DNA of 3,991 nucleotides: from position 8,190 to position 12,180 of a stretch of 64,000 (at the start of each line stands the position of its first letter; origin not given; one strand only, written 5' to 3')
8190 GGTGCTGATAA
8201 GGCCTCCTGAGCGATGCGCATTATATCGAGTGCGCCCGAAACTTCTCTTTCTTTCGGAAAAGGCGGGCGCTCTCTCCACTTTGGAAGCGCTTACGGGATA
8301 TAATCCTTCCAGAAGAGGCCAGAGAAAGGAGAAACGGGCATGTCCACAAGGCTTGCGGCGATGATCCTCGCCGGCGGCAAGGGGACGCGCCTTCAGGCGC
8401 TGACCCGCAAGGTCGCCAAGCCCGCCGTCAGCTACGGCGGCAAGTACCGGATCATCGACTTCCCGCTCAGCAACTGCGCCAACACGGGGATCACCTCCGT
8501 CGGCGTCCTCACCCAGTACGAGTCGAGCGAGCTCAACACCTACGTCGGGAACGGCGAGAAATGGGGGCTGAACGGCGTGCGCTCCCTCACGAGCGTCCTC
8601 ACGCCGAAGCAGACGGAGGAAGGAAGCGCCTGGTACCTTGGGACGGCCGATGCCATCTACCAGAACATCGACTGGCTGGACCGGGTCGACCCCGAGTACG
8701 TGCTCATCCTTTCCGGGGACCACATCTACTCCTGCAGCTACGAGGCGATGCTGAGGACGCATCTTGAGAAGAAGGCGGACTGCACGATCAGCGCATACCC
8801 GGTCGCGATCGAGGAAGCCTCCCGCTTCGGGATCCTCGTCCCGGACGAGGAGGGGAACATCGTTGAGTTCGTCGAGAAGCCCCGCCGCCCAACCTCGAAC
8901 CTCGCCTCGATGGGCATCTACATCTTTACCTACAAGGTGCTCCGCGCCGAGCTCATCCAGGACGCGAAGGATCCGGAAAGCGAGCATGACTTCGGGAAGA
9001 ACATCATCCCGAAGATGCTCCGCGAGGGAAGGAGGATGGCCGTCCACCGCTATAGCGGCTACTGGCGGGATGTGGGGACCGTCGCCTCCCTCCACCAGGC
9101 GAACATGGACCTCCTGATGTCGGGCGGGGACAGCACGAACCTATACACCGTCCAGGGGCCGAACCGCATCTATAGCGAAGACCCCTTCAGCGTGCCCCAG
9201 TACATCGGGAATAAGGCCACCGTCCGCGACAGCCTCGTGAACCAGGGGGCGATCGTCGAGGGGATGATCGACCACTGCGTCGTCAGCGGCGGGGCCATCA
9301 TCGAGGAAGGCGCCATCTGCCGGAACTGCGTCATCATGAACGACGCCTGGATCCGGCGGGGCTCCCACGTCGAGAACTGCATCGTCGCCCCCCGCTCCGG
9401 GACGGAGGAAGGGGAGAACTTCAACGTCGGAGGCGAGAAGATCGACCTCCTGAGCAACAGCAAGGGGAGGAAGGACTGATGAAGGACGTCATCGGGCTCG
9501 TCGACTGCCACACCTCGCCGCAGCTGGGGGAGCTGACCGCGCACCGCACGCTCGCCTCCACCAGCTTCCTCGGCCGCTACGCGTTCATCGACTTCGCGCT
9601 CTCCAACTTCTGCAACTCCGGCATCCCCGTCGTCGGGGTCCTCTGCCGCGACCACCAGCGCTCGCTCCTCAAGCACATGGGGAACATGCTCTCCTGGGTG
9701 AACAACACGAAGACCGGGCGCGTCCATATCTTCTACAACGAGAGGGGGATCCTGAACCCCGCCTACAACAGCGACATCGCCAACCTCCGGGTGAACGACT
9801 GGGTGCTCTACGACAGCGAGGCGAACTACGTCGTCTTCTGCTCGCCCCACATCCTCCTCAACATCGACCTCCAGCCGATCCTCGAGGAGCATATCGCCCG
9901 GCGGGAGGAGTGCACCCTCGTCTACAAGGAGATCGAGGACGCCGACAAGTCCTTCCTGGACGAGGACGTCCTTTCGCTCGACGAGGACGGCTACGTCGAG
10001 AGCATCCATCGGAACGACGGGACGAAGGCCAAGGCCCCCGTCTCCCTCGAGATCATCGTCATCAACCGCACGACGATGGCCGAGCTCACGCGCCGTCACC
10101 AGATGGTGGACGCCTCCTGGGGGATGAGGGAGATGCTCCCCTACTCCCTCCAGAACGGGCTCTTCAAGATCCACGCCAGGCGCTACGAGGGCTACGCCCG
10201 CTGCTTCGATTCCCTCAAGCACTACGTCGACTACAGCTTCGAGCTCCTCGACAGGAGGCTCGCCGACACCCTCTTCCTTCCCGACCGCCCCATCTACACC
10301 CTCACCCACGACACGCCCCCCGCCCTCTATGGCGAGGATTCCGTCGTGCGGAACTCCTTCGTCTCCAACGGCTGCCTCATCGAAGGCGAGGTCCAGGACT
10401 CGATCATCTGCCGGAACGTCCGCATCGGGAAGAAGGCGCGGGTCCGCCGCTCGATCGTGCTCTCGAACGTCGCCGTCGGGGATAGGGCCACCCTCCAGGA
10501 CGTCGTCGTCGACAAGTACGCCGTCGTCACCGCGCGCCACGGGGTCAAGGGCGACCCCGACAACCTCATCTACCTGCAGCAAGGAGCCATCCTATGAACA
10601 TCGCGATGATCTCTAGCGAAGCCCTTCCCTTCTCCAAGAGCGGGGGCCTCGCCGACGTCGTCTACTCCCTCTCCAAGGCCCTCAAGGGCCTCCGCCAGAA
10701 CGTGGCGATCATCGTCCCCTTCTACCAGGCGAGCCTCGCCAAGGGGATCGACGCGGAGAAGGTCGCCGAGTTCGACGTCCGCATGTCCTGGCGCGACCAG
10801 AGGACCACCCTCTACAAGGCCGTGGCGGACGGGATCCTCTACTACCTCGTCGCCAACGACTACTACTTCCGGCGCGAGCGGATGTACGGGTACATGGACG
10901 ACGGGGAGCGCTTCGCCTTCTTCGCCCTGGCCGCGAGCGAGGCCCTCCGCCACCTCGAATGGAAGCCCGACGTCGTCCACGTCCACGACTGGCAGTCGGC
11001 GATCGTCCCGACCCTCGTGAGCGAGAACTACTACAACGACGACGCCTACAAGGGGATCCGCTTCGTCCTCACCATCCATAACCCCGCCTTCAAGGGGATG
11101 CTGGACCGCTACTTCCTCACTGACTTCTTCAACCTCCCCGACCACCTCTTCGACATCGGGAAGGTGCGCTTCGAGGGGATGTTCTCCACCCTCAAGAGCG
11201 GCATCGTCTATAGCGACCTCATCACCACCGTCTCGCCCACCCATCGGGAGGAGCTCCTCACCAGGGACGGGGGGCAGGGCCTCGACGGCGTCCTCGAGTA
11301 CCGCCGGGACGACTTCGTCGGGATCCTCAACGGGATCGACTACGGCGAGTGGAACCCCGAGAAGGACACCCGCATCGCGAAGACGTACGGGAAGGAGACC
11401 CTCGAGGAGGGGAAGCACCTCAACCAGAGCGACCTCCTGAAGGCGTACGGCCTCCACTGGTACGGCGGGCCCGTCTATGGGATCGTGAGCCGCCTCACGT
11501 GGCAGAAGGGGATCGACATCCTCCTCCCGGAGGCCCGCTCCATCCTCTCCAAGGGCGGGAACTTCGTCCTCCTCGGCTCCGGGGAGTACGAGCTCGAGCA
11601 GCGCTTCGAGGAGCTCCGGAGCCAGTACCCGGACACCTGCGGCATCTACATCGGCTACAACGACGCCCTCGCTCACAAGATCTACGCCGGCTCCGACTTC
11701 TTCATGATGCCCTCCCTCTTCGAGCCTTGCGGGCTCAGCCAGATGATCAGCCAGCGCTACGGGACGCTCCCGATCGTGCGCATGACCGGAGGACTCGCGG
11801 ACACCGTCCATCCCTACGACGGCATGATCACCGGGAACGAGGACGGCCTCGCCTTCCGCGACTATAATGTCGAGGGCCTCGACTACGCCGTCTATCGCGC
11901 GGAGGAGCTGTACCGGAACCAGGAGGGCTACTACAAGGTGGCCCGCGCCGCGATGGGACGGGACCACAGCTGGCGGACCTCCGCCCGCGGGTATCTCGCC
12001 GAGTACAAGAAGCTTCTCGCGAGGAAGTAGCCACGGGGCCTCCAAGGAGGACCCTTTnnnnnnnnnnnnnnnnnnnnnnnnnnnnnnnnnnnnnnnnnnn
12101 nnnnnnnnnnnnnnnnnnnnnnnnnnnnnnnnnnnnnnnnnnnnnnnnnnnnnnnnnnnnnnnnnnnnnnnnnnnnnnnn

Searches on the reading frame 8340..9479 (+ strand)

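Call 28: search_protein_families(library=pfam, proteins=[window:8340-9479:+], max_evalue=0.0001)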
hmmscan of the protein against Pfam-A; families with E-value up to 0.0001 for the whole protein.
window:8340-9479:+ (379 aa): 3 families
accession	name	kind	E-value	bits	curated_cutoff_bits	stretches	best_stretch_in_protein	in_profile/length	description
PF00483.29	NTP_transferase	-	3.3e-67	227.1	21.2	1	7-259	2-243/245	Nucleotidyl transferase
PF24894.1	Hexapep_GlmU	-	6.7e-08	33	23.3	1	290-353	11-75/104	GlmU-like, C-terminal hexapeptide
PF25087.1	GMPPB_C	-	6.3e-05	23.1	39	0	315-354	25-64/110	GMPPB C-terminal domain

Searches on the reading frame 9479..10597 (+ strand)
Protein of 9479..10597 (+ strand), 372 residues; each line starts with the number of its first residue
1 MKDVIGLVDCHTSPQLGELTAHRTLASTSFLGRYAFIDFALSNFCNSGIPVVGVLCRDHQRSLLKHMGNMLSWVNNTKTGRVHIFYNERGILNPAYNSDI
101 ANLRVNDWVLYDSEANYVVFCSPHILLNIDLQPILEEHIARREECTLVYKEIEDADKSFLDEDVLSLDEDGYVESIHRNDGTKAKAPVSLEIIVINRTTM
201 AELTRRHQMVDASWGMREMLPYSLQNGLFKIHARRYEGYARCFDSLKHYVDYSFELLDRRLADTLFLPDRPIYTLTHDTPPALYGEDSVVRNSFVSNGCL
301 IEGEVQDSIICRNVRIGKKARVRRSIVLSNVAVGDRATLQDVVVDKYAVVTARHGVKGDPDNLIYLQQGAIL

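Call 29: search_protein_families(library=pfam, proteins=[window:9479-10597:+], max_evalue=0.0001)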
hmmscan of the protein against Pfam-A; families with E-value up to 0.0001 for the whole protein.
window:9479-10597:+ (372 aa): 2 families
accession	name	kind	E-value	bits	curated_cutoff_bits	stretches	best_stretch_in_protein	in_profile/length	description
PF24894.1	Hexapep_GlmU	-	1.2e-14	54.7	23.3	1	286-356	12-83/104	GlmU-like, C-terminal hexapeptide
PF25084.1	LbH_EIF2B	-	2.8e-08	34.2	54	1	285-350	31-98/105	EIF2B subunit epsilon LbH domain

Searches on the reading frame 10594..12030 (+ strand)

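Call 29: search_protein_families(library=pfam, proteins=[window:10594-12030:+], max_evalue=0.0001)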
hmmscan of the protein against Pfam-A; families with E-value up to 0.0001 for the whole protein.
window:10594-12030:+ (478 aa): 5 families
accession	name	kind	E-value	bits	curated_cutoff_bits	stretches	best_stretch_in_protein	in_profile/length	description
PF08323.17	Glyco_transf_5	-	1.8e-71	241.1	22.7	1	2-235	1-238/239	Starch synthase catalytic domain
PF13692.12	Glyco_trans_1_4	-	3.5e-10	40.7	27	1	293-420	2-131/142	Glycosyl transferases group 1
PF13439.12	Glyco_transf_4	-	1.3e-09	38.7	28.5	1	17-224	2-151/170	Glycosyltransferase Family 4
PF00534.26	Glycos_transf_1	-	7e-09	35.9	26.4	1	293-438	16-157/172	Glycosyl transferases group 1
PF13579.12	Glyco_trans_4_4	-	3e-06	28.1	29.7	1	17-176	1-103/158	Glycosyl transferase 4-like domain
